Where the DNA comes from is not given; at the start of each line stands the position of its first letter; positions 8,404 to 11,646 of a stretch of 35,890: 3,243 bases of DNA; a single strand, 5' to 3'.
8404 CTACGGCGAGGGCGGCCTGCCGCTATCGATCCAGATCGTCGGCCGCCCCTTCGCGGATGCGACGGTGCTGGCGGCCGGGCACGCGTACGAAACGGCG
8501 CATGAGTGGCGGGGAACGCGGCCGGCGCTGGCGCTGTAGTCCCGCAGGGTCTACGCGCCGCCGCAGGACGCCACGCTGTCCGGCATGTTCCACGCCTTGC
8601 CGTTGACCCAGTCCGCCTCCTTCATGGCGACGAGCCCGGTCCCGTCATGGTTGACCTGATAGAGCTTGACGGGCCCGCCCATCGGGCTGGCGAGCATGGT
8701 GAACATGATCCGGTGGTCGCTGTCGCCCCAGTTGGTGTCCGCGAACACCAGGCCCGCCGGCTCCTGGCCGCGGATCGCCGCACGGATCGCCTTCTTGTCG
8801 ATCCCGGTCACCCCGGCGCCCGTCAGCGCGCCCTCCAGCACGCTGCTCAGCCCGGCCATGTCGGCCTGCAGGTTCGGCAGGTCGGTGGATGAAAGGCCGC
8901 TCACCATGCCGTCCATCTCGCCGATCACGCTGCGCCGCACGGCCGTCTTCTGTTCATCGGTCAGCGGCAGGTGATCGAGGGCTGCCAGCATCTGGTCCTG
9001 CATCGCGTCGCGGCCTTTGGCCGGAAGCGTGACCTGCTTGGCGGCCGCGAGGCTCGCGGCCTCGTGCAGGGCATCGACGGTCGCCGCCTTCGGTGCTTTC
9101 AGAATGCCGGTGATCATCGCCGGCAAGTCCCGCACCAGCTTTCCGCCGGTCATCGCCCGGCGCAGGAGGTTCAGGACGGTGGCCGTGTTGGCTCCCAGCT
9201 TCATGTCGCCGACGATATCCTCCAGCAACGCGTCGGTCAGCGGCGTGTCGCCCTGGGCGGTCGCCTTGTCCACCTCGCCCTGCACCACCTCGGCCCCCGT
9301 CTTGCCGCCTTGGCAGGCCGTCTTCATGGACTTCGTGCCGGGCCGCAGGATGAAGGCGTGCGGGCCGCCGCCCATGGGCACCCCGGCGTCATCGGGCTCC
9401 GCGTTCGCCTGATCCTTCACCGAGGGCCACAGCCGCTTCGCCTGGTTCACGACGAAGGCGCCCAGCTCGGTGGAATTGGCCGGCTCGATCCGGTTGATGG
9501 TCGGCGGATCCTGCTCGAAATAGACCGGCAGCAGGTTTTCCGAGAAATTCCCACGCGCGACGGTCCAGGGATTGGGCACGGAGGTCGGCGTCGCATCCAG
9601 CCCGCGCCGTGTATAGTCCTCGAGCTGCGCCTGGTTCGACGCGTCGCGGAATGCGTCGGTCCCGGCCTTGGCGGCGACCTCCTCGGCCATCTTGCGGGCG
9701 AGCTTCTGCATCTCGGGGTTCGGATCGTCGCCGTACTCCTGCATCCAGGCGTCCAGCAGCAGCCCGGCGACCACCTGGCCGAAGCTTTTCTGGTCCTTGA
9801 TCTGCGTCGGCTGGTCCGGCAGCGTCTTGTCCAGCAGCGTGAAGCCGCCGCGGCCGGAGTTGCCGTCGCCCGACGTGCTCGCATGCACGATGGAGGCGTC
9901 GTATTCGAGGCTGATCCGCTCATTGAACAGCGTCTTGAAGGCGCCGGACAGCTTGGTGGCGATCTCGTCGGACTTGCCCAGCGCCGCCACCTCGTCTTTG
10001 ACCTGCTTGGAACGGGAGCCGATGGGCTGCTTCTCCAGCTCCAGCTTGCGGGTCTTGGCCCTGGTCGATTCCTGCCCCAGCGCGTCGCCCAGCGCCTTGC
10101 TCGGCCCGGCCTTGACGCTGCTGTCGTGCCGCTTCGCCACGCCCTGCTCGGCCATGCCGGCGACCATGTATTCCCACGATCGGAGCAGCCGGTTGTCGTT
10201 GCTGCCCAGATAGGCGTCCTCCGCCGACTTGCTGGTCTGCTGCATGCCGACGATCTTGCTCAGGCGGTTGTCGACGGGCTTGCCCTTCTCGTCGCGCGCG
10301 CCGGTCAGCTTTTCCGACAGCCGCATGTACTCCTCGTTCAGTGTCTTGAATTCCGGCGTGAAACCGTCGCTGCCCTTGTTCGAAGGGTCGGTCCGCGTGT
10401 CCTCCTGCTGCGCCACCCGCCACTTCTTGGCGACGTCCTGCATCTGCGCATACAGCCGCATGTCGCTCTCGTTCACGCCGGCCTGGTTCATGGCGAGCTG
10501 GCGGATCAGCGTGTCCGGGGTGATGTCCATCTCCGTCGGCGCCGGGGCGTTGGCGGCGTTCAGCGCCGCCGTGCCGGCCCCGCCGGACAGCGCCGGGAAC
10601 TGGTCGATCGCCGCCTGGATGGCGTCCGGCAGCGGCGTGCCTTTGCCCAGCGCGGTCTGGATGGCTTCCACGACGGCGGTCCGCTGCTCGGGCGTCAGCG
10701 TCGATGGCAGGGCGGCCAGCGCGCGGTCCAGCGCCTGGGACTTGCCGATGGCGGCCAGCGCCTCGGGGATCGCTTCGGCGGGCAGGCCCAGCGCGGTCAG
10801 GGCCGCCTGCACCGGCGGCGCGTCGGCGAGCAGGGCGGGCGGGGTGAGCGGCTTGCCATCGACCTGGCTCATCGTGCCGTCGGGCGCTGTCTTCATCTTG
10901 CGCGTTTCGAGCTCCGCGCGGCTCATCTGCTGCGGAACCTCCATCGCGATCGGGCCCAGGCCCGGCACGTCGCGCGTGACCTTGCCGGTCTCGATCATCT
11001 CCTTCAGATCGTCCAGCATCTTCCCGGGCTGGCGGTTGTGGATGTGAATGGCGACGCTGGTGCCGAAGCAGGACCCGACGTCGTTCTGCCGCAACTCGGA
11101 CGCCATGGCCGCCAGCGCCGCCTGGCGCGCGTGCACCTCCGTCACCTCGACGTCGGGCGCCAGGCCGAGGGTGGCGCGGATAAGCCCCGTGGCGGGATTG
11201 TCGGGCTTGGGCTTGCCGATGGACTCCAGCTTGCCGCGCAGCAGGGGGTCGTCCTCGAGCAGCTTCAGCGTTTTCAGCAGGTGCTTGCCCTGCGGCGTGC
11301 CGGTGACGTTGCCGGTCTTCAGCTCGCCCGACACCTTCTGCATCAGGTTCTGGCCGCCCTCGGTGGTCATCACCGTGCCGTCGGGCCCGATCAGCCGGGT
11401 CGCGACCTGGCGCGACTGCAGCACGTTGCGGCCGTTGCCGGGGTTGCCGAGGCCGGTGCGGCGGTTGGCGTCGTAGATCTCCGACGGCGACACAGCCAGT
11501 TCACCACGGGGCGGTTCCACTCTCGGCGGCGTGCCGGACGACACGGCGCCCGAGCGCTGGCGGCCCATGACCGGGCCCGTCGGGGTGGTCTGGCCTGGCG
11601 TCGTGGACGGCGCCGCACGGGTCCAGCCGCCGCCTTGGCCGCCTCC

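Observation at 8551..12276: Orphan 1,241-aa protein with a split papain/calpain-like Gln-Cys ... His ... Asn-Trp signature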

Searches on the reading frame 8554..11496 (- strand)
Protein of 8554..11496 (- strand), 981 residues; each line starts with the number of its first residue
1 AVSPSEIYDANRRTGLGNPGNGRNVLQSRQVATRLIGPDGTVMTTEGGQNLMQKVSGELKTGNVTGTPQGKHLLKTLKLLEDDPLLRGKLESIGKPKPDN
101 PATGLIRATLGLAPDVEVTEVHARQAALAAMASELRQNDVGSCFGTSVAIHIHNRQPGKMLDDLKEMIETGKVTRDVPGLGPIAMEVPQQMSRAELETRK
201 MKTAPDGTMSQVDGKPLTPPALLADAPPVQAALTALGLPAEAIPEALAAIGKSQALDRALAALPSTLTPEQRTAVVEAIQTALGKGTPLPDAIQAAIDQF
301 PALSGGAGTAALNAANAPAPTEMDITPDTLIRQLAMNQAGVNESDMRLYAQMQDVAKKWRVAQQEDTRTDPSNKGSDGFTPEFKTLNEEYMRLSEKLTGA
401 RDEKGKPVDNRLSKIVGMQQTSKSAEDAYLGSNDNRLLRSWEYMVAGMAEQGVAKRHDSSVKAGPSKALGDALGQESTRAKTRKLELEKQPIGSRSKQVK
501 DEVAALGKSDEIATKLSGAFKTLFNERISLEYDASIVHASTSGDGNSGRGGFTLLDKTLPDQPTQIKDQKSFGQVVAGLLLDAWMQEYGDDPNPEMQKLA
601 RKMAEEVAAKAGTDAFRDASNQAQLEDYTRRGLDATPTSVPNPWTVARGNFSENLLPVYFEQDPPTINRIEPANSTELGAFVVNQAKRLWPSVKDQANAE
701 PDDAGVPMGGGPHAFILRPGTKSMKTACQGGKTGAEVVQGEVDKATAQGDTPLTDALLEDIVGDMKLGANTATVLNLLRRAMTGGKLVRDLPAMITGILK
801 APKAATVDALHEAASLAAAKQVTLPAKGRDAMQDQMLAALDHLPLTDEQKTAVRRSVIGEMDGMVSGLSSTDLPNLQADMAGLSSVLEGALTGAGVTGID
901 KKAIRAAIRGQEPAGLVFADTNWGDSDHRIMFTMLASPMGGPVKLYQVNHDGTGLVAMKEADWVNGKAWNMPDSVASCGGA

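Call 32: search_solved_structures(query=A2, max_evalue=10, show_alignments=3)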
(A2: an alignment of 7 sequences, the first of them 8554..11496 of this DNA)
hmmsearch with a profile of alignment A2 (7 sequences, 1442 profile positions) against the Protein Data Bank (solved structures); distinct sequences matched with E-value up to 10: 2.
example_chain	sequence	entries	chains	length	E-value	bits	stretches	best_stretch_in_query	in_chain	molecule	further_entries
3nv0_B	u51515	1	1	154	1.9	9.7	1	1077-1155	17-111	NTF2-related export protein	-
6tif_B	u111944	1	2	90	2.1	9.5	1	556-601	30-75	UPF0297 protein lmo1503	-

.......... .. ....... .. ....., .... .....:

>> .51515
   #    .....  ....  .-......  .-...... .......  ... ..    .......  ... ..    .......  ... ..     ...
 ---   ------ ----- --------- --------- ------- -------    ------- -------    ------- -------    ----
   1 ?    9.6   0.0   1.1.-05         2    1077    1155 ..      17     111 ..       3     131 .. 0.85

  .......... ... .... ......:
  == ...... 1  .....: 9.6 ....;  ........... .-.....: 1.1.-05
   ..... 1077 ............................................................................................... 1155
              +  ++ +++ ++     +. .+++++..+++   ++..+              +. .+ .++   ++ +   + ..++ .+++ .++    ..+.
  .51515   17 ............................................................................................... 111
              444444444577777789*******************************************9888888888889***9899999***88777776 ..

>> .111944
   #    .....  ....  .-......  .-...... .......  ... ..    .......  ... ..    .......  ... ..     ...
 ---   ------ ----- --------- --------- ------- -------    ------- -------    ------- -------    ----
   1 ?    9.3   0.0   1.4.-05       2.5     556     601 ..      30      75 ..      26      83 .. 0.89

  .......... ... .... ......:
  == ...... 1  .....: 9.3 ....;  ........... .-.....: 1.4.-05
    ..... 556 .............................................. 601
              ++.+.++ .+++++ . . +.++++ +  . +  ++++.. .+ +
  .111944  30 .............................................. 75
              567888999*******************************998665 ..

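Call 33: predict_structure(alignment_id=A2)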
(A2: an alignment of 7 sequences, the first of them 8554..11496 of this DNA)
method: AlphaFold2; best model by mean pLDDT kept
length: 981 residues; sequences in the alignment: 7
mean_pLDDT: 63.5   pTM: 0.51
mean pLDDT of the five models: 63.5, 63.2, 59.2, 58.9, 58.0
residues with pLDDT >= 90: 114; 70-90: 374; 50-70: 136; < 50: 357
segments of 3 or more residues with pLDDT < 50: 1-11, 17-21, 137-143, 190-195, 534-550, 648-653, 663-680, 692-771, 780-846, 848-981
pLDDT, mean of each block of 10 residues (from residue 1): 38 50 66 88 81 80 60 85 91 91 84 79 94 66 57 78 93 77 72 53 87 72 76 81 88 83 77 83 80 87 71 79 83 89 83 82 67 57 82 80 69 84 74 74 74 70 86 93 88 79 90 94 87 47 31 74 79 91 93 90 93 88 79 57 62 53 44 43 50 46 33 28 43 37 27 40 41 50 39 34 27 34 39 40 40 43 35 34 27 24 29 26 32 35 41 41 33 27 22
secondary structure, 60 per line:
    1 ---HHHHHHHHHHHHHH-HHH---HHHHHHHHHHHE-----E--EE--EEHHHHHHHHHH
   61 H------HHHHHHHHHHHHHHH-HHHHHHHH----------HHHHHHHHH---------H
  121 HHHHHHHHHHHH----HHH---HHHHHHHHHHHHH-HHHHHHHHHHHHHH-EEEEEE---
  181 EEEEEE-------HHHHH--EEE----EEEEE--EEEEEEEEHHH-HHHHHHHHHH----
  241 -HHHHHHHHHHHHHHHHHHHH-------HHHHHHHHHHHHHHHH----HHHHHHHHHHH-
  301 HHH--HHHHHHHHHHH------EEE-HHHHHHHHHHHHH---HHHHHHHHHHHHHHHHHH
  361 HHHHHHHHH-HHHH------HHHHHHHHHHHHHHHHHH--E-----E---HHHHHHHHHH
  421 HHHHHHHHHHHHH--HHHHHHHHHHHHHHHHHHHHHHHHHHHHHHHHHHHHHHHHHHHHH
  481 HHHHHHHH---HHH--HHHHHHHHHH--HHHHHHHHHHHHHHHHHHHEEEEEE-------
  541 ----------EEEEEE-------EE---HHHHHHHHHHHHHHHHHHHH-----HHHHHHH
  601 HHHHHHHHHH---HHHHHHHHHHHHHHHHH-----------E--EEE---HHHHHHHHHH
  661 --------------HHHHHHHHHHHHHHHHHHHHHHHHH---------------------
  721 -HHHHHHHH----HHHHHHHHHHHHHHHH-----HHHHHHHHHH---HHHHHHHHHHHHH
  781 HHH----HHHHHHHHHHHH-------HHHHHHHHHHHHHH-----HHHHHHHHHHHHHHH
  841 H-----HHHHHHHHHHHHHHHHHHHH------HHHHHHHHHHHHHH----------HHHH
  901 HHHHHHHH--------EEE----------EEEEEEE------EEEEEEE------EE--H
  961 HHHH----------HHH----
elements in order (helices of 4 or more, strands of 3 or more residues): H4-17 H25-35 H51-61 H68-82 H84-91 H102-110 H120-132 H143-155 H157-170 E172-177 E181-186 H194-198 E201-203 E208-212 E215-222 H227-236 H242-261 H269-284 H289-299 H306-316 E323-325 H327-339 H343-369 H371-374 H381-398 H411-433 H436-488 H497-506 H509-527 E528-533 E551-556 H569-588 H594-610 H614-630 E645-647 H651-660 H675-699 H722-729 H734-749 H755-764 H768-783 H788-799 H807-820 H826-841 H847-866 H873-886 H897-908 E917-919 E930-936 E943-949 H960-964

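Call 37: fold_search(model_id=the predicted structure, library=pdb)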
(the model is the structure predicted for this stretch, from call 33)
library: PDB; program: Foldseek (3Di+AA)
matches with E <= 10: 164; with E <= 0.001: 0
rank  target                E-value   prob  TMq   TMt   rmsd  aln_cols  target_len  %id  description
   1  5zcs_E                5.1e-01  0.06  0.10  0.10  40.2       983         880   11  4.9 Angstrom Cryo-EM structure of human mTOR complex 2 (released 2018-03-21)
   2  7mop_A                9.6e-01  0.04  0.09  0.05  35.5      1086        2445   12  Cryo-EM structure of human HUWE1 in complex with DDIT4 (released 2021-07-28)
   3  5ee4_F                1.4e+00  0.13  0.05  0.23  17.7       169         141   16  The crystal structure of HpuA from Kingella denitrificans in complex with human haemoglobin (released 2015-11-04)
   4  1a9w_E                1.5e+00  0.14  0.05  0.23  17.2       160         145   14  HUMAN EMBRYONIC GOWER II CARBONMONOXY HEMOGLOBIN (released 1998-06-17)
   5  3whm_B                1.5e+00  0.12  0.05  0.22  17.8       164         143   16  Structure of Hemoglobin Complex with 18-crown-6 (released 2014-10-15)
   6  2mhb_B                1.7e+00  0.11  0.05  0.22  18.1       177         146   15  THE STRUCTURE OF HORSE METHAEMOGLOBIN AT 2.0 ANGSTROMS RESOLUTION (released 1983-01-20)
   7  6k1q                  1.7e+00  0.05  0.09  0.15  25.0       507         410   11  Human endothelin receptor type-B in complex with inverse agonist IRL2500 (released 2019-07-17)
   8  7k4m_D                1.7e+00  0.11  0.05  0.23  17.7       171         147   16  Crystal structure of MetAP2 Modified Hemoglobin S (released 2021-10-13)
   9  1y4p_B                1.9e+00  0.15  0.05  0.24  16.7       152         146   16  T-To-T(high) quaternary transitions in human hemoglobin: betaW37E deoxy low-salt (10 test sets) (released 2004-12-07)
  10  3vre_B                2.0e+00  0.13  0.05  0.23  16.8       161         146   15  The crystal structure of hemoglobin from woolly mammoth in the deoxy form (released 2012-11-07)
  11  1y45_B                2.0e+00  0.11  0.05  0.24  17.8       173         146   14  T-To-T(high) quaternary transitions in human hemoglobin: betaP36A deoxy low-salt (10 test sets) (released 2004-12-07)
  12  6z4v_AAA              2.1e+00  0.03  0.07  0.12  28.4       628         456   10  Crystal structure of the neurotensin receptor 1 (NTSR1-H4bmx) in complex with NTS8-13 (released 2021-02-10)
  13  6z4s                  2.1e+00  0.03  0.08  0.12  29.1       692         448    8  Crystal structure of the neurotensin receptor 1 (NTSR1-H4bmx) in complex with the small molecule inverse agonist SR48692 (released 2021-02-10)
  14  9h0m_H                2.1e+00  0.13  0.05  0.24  17.2       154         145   12  Structure of avian Pit54 SRCR 1-2 in complex with hemoglobin (released 2025-10-29)
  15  1o1i_B                2.1e+00  0.10  0.05  0.23  18.4       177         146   14  Cyanomet hemoglobin (A-GLY-C:V1M,L29F,H58Q; B,D:V1M,L106W) (released 2002-12-18)
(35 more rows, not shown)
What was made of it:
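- Tried and rejected: The C-terminal third had pLDDT<50 and was unusable (call 33), so Foldseek on it was meaningless (call 37).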

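Call 39: search_protein_families(library=pfam, alignment_id=A2, max_evalue=1)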
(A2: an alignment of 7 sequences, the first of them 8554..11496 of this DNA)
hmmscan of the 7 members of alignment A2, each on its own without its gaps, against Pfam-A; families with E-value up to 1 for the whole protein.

A. member 1, window:8554-11496:- (981 aa): 2 families
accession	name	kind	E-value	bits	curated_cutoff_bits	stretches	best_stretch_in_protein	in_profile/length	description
PF14362.11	DUF4407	-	0.098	12.4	31.3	1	332-428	134-231/297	Domain of unknown function (DUF4407)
PF24930.1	DUF7750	-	0.15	12.3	27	0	262-297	17-48/65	Domain of unknown function (DUF7750)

B. families by the number of members that match (of 7 scanned): 11 families
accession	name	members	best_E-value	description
PF14362.11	DUF4407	2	0.098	Domain of unknown function (DUF4407)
PF24930.1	DUF7750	2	0.15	Domain of unknown function (DUF7750)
PF21680.2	GIDA_C_1st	1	0.12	tRNA modifying enzyme MnmG/GidA C-terminal helical domain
PF23430.1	DUF7117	1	0.16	Family of unknown function (DUF7117)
PF19381.4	DUF5956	1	0.16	Family of unknown function (DUF5956)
PF07879.16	PHB_acc_N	1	0.19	PHB/PHA accumulation regulator DNA-binding domain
PF22278.2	DUF6958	1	0.21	Family of unknown function (DUF6958)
PF22360.1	SbsC_spectrin-like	1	0.22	SbsC,spectrin-like repeat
PF07862.16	Nif11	1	0.22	Nif11 domain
PF08766.16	DEK_C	1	0.22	DEK C terminal domain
PF16326.10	ABC_tran_CTD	1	0.28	ABC transporter C-terminal domain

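Call 48: search_protein_representatives(protein=window:8554-11496:-)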
Query: 981 residues. Proteins with E-value up to 0.001 (for the whole library): 706; up to 1e-10: 367; up to 1e-30: 39. The best 150 are listed.
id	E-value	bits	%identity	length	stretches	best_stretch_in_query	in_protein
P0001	0.0e+00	2098.7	97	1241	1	2-981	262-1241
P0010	1.4e-146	506.8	38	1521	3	19-759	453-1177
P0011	2.5e-143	496.0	38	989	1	10-980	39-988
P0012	1.9e-99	350.8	34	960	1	11-980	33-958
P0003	1.3e-96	341.4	37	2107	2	5-773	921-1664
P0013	2.2e-92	327.4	34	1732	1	14-980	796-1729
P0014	2.3e-79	284.3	30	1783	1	12-980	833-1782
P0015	4.6e-79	283.3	37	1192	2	67-729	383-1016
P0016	3.5e-76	273.8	33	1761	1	12-970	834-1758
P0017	3.1e-66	240.9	33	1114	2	16-251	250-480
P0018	5.7e-63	230.1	31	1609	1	11-954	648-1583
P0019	2.1e-61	224.9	34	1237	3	9-286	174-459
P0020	5.4e-60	220.2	30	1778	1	13-966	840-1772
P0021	7.6e-60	219.8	29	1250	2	423-980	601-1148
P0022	3.8e-53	197.6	30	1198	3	56-247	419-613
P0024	1.7e-47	178.9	31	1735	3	6-291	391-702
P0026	4.1e-47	177.6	33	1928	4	18-178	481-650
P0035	5.3e-39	150.8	34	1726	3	14-297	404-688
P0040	2.4e-34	135.4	38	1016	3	13-179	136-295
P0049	2.3e-30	122.2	33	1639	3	21-340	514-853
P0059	1.8e-27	112.6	43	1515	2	56-246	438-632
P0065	4.9e-26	107.9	39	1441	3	68-241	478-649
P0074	4.2e-24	101.5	35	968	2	14-180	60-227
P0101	2.4e-21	92.3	40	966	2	17-179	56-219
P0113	1.1e-20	90.2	29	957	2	21-192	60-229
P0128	5.2e-19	84.6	29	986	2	12-180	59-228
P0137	1.5e-18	83.1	37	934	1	12-180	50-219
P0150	5.6e-18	81.2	32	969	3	13-180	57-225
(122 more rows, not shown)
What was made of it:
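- Checked: The protein has at least 706 relatives at the 50%-cluster level (call 48).
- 706 relatives, 367 at E<=1e-10 (call 48).
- Tried and rejected: The exhaustive scan overturned this (call 48).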

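Call 52: search_protein_families(library=pfam, proteins=[P0010, P0011, P0012, P0040, P0074, P0101, P0137, P0150], max_evalue=0.01)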
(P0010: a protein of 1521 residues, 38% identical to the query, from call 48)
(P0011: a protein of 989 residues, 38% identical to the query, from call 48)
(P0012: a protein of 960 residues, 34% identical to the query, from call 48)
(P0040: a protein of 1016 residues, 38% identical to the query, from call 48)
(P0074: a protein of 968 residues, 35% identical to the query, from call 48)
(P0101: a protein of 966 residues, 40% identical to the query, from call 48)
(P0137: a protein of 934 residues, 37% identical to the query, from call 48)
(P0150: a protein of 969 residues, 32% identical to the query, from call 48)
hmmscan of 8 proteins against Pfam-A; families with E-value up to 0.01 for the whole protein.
P0010 (1521 aa): 0 families

P0011 (989 aa): 1 family
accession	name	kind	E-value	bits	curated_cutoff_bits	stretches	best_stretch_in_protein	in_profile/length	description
PF07143.17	CrtC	-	0.0053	17.9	22.5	0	372-468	62-151/168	CrtC N-terminal lipocalin domain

P0012 (960 aa): 0 families

P0040 (1016 aa): 0 families

P0074 (968 aa): 0 families

P0101 (966 aa): 0 families

P0137 (934 aa): 0 families

P0150 (969 aa): 0 families

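Call 53: search_protein_families(library=ncbifam, proteins=[P0010, P0011, P0012, P0040, P0074, P0101, P0137, P0150], max_evalue=0.01)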
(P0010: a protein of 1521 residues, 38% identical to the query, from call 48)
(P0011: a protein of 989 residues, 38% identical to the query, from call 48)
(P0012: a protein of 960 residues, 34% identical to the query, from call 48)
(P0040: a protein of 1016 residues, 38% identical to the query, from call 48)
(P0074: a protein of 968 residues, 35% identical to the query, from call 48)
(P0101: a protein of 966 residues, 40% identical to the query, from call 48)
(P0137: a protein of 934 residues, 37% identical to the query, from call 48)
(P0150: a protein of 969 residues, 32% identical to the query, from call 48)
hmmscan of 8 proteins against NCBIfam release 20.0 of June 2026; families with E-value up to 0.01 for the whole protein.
P0010 (1521 aa): 0 families

P0011 (989 aa): 0 families

P0012 (960 aa): 0 families

P0040 (1016 aa): 0 families

P0074 (968 aa): 0 families

P0101 (966 aa): 0 families

P0137 (934 aa): 0 families

P0150 (969 aa): 0 families

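Call 54: list_cluster_members(proteins=[P0074, P0101, P0137, P0150, P0011, P0012, P0010, P0040, P0113, P0128])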
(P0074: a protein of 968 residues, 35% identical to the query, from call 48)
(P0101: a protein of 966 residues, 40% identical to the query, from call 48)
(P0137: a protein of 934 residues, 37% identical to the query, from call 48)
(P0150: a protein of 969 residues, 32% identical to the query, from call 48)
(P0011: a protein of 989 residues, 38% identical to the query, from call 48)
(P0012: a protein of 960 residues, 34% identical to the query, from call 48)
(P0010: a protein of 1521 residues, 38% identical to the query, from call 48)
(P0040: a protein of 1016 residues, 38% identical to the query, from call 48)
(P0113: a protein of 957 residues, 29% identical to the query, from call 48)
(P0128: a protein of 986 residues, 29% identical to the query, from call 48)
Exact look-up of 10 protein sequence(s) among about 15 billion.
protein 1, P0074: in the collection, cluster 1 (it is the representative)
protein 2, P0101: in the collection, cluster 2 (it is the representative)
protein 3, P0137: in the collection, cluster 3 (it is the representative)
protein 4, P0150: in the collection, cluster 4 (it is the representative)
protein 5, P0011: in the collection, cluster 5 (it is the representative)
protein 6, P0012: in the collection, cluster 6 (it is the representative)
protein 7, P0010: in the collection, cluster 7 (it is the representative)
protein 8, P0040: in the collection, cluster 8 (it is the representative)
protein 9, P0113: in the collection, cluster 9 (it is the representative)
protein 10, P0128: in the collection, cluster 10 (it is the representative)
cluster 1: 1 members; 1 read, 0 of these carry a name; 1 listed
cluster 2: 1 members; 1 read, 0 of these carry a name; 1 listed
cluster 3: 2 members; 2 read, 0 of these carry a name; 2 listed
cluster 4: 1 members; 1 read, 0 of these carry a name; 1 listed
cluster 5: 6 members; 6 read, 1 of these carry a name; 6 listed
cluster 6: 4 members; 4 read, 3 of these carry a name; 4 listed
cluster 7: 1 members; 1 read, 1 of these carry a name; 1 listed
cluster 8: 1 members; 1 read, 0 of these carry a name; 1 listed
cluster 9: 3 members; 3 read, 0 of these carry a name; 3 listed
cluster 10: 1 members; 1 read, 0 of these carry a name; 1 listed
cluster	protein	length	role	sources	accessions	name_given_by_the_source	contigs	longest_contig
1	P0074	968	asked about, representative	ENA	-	-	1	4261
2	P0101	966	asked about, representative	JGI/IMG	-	-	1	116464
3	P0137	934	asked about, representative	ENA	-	-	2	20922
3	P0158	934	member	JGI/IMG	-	-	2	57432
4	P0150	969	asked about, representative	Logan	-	-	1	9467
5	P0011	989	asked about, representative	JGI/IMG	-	-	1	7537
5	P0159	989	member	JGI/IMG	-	hypothetical protein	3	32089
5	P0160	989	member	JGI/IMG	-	-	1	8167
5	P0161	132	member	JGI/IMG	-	-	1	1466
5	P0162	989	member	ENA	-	-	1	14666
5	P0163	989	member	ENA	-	-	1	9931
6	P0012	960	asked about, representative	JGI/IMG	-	hypothetical protein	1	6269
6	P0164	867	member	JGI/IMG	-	hypothetical protein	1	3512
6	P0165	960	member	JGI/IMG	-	hypothetical protein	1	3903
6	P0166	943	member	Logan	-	-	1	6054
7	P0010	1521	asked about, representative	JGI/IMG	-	hypothetical protein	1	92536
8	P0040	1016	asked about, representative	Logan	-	-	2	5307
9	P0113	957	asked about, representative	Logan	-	-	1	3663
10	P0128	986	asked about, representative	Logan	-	-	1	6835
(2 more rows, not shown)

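Call 61: find_homologous_proteins(query=A4, max_evalue=0.00001)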
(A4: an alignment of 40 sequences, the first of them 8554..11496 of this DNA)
Query A4 (40 sequences) (981 aa, profile of the alignment): 7 proteins with E <= 0.00001 among 8000 candidates.
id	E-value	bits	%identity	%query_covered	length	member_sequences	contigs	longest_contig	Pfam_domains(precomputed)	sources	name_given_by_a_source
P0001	2.2e-189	650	97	100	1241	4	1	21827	-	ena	-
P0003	3.8e-167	576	33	77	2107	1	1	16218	-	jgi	jgi:hypothetical protein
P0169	2.1e-165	571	37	16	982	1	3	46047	-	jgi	jgi:hypothetical protein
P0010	3.4e-147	510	34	92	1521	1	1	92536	-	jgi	jgi:hypothetical protein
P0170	2.8e-129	451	27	97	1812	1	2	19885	-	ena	-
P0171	2.4e-102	362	31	15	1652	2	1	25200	-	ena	-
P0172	8.4e-37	145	29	13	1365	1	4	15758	-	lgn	-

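Call 63: find_related_loci(query=A3, collection=genome_contigs, flank=10000)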
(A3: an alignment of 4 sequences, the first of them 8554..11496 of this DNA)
Query A3 (981 aa) in genome_contigs; peptide patterns used: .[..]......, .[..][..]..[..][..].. (x = any residue, [..] = any of these).
192 stretches matched a pattern; 2 encode a relative of the query (tblastn E <= 1e-3); 2 distinct loci.
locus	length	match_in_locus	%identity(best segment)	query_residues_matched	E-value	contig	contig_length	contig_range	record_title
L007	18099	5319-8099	27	11-971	5e-84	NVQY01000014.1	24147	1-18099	MAG: Rhodobacteraceae bacterium isolate NORP181 Contig_source1383C_4084, whole genome shotgun sequence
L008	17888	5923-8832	28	19-979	7e-73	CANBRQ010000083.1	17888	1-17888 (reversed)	MAG: Rhodobacteraceae bacterium isolate JR-DAM-100519-181 genome assembly, contig: JR-DAM-100519-C4557, whole genome sho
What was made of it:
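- It is patchy: only two hits among 185,579 species-representative genomes, though the degenerate patterns used were tuned to the window's clade (call 63).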
